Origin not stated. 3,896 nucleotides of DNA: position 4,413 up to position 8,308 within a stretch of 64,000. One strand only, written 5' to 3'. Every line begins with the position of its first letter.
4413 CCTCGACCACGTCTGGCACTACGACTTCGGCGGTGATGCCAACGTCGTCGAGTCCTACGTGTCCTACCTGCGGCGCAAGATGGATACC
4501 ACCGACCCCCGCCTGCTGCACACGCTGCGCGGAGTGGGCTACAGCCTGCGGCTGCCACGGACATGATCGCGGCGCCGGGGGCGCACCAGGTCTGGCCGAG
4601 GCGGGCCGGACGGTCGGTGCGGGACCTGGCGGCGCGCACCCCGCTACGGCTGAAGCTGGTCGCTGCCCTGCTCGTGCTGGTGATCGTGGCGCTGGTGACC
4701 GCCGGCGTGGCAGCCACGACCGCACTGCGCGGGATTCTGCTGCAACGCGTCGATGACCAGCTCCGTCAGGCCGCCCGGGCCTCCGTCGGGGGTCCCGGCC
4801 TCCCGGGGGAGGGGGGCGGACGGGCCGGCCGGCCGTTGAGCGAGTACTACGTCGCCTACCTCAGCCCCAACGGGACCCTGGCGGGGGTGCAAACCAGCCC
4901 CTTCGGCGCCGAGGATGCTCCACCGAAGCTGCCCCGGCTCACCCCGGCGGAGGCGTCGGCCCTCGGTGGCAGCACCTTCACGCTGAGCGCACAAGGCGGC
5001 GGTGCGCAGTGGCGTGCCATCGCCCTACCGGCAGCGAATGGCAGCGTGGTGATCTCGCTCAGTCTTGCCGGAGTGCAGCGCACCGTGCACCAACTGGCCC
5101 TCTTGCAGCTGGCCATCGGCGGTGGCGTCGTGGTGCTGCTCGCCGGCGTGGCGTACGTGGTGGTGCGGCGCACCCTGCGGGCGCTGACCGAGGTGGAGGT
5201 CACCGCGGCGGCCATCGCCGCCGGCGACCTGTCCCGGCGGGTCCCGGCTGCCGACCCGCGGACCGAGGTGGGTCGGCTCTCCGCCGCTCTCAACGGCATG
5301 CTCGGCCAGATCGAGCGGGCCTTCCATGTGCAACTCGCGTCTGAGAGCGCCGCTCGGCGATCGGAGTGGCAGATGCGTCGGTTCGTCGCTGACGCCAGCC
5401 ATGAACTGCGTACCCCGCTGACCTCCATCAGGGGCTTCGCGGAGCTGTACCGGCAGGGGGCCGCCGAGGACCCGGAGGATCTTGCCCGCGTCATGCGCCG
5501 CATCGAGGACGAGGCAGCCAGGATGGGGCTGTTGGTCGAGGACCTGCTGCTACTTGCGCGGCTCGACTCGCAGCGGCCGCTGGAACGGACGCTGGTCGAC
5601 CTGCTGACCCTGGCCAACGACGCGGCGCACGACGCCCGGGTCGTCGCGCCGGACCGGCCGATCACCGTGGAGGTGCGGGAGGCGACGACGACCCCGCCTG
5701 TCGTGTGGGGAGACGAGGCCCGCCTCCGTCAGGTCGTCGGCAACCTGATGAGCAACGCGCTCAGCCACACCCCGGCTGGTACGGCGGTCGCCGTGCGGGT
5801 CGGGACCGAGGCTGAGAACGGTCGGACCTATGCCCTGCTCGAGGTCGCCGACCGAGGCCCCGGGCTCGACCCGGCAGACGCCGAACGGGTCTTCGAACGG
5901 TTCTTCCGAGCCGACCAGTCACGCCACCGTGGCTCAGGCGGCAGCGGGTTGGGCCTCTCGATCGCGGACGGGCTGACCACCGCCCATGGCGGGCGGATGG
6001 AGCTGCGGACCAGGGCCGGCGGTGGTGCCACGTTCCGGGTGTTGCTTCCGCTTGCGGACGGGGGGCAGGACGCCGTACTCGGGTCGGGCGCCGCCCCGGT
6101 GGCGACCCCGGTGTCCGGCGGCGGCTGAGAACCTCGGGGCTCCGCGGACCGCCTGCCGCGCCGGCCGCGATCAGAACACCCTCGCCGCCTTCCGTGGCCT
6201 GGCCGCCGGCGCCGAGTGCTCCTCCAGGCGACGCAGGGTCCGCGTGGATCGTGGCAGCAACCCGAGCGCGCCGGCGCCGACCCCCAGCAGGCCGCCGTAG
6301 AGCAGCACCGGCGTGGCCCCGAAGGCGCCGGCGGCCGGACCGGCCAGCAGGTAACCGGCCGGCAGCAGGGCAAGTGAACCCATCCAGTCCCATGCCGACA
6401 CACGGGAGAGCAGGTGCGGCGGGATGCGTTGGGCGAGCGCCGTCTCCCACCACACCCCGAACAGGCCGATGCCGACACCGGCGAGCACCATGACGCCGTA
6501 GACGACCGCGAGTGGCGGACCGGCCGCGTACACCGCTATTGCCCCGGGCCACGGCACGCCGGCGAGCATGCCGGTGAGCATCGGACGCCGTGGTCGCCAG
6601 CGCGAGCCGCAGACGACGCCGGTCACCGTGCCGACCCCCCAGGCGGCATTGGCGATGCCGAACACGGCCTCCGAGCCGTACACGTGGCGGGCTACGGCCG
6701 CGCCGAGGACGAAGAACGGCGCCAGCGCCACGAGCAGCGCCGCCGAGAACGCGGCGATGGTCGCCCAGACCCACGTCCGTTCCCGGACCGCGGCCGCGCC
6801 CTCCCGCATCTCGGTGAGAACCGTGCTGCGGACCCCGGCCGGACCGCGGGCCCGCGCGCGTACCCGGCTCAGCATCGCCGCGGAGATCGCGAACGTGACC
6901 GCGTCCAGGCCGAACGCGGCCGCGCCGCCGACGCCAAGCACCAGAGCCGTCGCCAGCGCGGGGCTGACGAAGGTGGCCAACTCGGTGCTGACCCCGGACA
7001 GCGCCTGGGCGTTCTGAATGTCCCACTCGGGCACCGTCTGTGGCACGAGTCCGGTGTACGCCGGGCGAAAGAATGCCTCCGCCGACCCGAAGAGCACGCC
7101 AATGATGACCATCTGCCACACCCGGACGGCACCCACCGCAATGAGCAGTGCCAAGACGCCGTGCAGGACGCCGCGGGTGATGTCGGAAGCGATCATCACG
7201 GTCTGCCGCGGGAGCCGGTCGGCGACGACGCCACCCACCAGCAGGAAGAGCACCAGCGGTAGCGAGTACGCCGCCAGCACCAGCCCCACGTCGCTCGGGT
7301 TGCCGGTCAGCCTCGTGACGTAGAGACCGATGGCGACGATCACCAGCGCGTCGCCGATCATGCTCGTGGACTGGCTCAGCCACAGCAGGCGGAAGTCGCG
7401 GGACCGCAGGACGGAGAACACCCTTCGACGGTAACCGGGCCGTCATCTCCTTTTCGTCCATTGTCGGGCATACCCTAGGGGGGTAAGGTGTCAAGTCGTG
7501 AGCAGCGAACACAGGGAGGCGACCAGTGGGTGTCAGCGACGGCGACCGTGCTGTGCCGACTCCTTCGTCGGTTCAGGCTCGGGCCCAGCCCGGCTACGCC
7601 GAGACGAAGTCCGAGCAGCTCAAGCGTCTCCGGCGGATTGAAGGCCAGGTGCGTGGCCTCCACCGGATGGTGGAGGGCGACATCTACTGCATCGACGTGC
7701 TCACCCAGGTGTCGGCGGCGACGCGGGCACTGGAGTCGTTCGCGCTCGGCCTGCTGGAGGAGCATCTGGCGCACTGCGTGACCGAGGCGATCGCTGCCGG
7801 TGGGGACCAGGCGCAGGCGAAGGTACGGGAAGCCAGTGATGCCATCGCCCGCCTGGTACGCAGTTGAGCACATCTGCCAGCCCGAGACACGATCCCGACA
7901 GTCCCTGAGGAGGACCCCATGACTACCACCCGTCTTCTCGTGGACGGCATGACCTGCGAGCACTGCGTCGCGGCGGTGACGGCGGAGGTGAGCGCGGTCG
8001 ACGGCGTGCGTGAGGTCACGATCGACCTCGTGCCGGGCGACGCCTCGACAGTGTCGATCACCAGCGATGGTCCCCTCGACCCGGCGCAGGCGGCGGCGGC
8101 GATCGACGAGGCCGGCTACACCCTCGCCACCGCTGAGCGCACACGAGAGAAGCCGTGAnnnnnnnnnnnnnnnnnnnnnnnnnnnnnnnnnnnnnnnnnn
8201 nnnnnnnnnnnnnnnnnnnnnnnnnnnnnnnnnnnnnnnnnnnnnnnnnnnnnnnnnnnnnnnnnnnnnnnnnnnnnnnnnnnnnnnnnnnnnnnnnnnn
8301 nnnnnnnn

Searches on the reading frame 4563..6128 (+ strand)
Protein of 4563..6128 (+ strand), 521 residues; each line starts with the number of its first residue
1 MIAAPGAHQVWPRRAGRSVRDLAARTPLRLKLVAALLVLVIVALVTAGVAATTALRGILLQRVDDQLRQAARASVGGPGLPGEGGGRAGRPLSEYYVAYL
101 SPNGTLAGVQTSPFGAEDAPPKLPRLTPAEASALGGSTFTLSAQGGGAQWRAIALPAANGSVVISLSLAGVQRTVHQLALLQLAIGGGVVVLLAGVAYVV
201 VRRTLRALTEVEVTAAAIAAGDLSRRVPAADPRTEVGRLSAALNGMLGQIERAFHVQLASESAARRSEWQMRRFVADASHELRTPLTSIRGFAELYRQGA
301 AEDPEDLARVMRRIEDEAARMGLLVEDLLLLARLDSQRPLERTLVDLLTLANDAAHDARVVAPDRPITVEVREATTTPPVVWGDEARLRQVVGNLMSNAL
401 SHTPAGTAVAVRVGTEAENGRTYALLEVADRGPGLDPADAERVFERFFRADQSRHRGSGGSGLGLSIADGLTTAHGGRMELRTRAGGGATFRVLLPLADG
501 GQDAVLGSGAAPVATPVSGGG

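Call 53: search_protein_families(library=ncbifam, proteins=[window:4563-6128:+], max_evalue=0.00001)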
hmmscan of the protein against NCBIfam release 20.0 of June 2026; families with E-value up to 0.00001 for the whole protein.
window:4563-6128:+ (521 aa): 77 families (the best 25 are shown)
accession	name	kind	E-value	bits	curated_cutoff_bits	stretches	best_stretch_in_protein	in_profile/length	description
NF040691.1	MtrAB_MtrB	equivalog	3.1e-60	204.7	450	1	161-500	169-495/507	MtrAB system histidine kinase MtrB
NF033092.0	HK_WalK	equivalog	1.9e-59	201.8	725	1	266-496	367-593/594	cell wall metabolism sensor histidine kinase WalK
NF046044.1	PnpS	equivalog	1.8e-57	195.1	400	1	262-496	161-390/390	two-component system histidine kinase PnpS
TIGR02966.1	phoR_proteo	equivalog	2.3e-56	191.2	334.2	1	270-494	112-332/333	phosphate regulon sensor histidine kinase PhoR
TIGR01386.1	cztS_silS_copS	subfamily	2.6e-50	171.7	292.55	1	161-496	145-457/457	heavy metal sensor histidine kinase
NF041735.1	hist_kin_RppB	equivalog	2.2e-48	165.2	400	1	266-496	211-438/438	two-component system sensor histidine kinase RppB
NF007837.0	PRK10549.1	equivalog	2.7e-40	138.5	603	1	189-499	172-460/466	envelope stress sensor histidine kinase BaeS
NF007898.0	PRK10604.1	equivalog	3.4e-40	138.5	478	1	175-498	131-424/433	two-component system sensor histidine kinase RstB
NF012163.2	BaeS_SmeS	equivalog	4.9e-40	137.8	500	1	190-494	173-455/457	sensor histidine kinase efflux regulator BaeS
NF008312.0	PRK11100.1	equivalog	2.1e-39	135.7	356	1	182-496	184-473/477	two-component system sensor histidine kinase CreC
NF008235.0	PRK11006.1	equivalog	5.9e-37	127.5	390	1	266-496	199-422/431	phosphate regulon sensor histidine kinase PhoR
NF041880.1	EPS_EpsF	equivalog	1.7e-35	122.5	900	1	272-496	275-492/492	response regulator EpsF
NF045900.1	HisKinCpxALeg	equivalog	4.8e-35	121.2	800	1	189-496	160-450/451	two-component system sensor histidine kinase CpxA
NF007345.0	PRK09835.1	subfamily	8.8e-35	120.2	423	1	164-496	169-479/482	Cu(+)/Ag(+) sensor histidine kinase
NF007007.0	PRK09470.1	equivalog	1.3e-34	119.9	486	1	213-498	201-460/463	envelope stress sensor histidine kinase CpxA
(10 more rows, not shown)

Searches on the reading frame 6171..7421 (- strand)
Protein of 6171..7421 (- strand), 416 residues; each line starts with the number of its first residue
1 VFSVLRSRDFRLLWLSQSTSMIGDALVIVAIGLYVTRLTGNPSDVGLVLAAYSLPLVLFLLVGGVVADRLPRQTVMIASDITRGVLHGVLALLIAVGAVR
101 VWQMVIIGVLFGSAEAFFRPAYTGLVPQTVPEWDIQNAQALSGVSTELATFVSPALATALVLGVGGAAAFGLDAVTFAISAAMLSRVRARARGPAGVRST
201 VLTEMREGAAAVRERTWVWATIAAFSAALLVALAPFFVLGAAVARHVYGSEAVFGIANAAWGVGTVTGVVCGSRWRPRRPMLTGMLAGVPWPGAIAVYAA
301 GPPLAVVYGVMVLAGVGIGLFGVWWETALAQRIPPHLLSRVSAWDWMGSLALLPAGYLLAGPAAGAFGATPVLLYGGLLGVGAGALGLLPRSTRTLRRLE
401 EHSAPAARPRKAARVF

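Call 53: search_protein_families(library=ncbifam, proteins=[window:6171-7421:-], max_evalue=0.00001)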
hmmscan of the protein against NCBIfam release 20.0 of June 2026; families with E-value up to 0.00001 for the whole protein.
window:6171-7421:- (416 aa): 11 families
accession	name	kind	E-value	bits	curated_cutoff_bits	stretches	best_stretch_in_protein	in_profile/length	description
TIGR00900.1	2A0121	subfamily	4.2e-61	207.3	319.6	1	10-368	1-364/364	H+ Antiporter protein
NF012178.0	tet_MFS_V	exception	2.6e-41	142.1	640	1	4-383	4-390/409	tetracycline efflux MFS transporter Tet(V)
NF007792.0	PRK10489.1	equivalog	1.3e-21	77.1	324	1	4-404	12-410/419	enterobactin transporter EntS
NF000245.1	macrolide_MefA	exception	1.6e-17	63.7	675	1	9-383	10-389/405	macrolide efflux MFS transporter Mef(A)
NF000246.1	macrolide_MefC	exception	2.1e-11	43.5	870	1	10-399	10-401/407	macrolide efflux MFS transporter Mef(C)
NF006386.0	PRK08633.1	equivalog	1.1e-10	39.9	1221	1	45-333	49-351/1147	acyl-[ACP]--phospholipid O-acyltransferase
NF052575.1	MFS_efflux_Tap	equivalog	1.1e-09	37.8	625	1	13-374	9-378/401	multidrug efflux MFS transporter Tap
NF000051.1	macrolide_MefB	exception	1.6e-08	34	800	1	8-377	9-382/409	macrolide efflux MFS transporter Mef(B)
NF005291.0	PRK06814.1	equivalog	2.8e-07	28.8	1349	1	4-279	7-288/1140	acyl-[ACP]--phospholipid O-acyltransferase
TIGR00893.1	2A0114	subfamily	4.3e-06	25.9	395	1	43-209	29-190/399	D-galactonate transporter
NF000154.1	macrolide_MefEN2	exception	4.4e-06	26.3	800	1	15-270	13-268/401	macrolide efflux MFS transporter Mef(En2)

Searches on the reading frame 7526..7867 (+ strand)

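Call 53: search_protein_families(library=ncbifam, proteins=[window:7526-7867:+], max_evalue=0.00001)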
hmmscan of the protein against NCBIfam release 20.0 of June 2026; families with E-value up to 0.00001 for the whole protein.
window:7526-7867:+ (113 aa): 3 families
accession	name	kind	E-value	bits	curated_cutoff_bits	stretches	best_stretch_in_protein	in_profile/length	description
NF052430.1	repress_RicR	exception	8.4e-42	141.7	175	1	22-113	2-93/93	copper-sensing transcriptional repressor RicR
NF008464.0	PRK11352.1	equivalog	7.2e-10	39.1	133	1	23-112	3-87/91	formaldehyde-responsive transcriptional repressor FrmR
NF011613.0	PRK15039.1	equivalog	8.5e-06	26.4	138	1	33-98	13-74/90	Ni(II)/Co(II)-binding transcriptional repressor RcnR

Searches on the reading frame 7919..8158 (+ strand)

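Call 53: search_protein_families(library=ncbifam, proteins=[window:7919-8158:+], max_evalue=0.00001)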
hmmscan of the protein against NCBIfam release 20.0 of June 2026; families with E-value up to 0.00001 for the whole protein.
window:7919-8158:+ (79 aa): 8 families
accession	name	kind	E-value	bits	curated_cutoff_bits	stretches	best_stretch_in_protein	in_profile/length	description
NF047957.1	CopZ_AFE_1862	equivalog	4.9e-15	55.7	85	1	4-68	1-60/62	CopZ family metallochaperone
NF033795.1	chaper_CopZ_Bs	exception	3.8e-13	49.4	91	1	5-68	3-64/66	copper chaperone CopZ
TIGR00003.1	TIGR00003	subfamily_domain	3.5e-11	43.2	62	1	6-69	4-65/66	copper ion binding protein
NF033794.2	chaper_CopZ_Eh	exception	4.7e-11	42.6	95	1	6-68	4-64/68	copper chaperone CopZ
NF033781.1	chaper_CopP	exception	2.3e-09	37.3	112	1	5-69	3-64/65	copper-binding metallochaperone CopP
NF010311.1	PRK13748.1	subfamily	1.5e-07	30.7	600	1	5-75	2-69/560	mercury(II) reductase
NF033556.1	MerTP_fusion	equivalog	2.2e-06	27.4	180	1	3-68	121-184/186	mercuric transport protein MerTP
NF007952.0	PRK10671.1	equivalog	4.4e-06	25.1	1316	1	3-71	104-167/838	copper-exporting P-type ATPase CopA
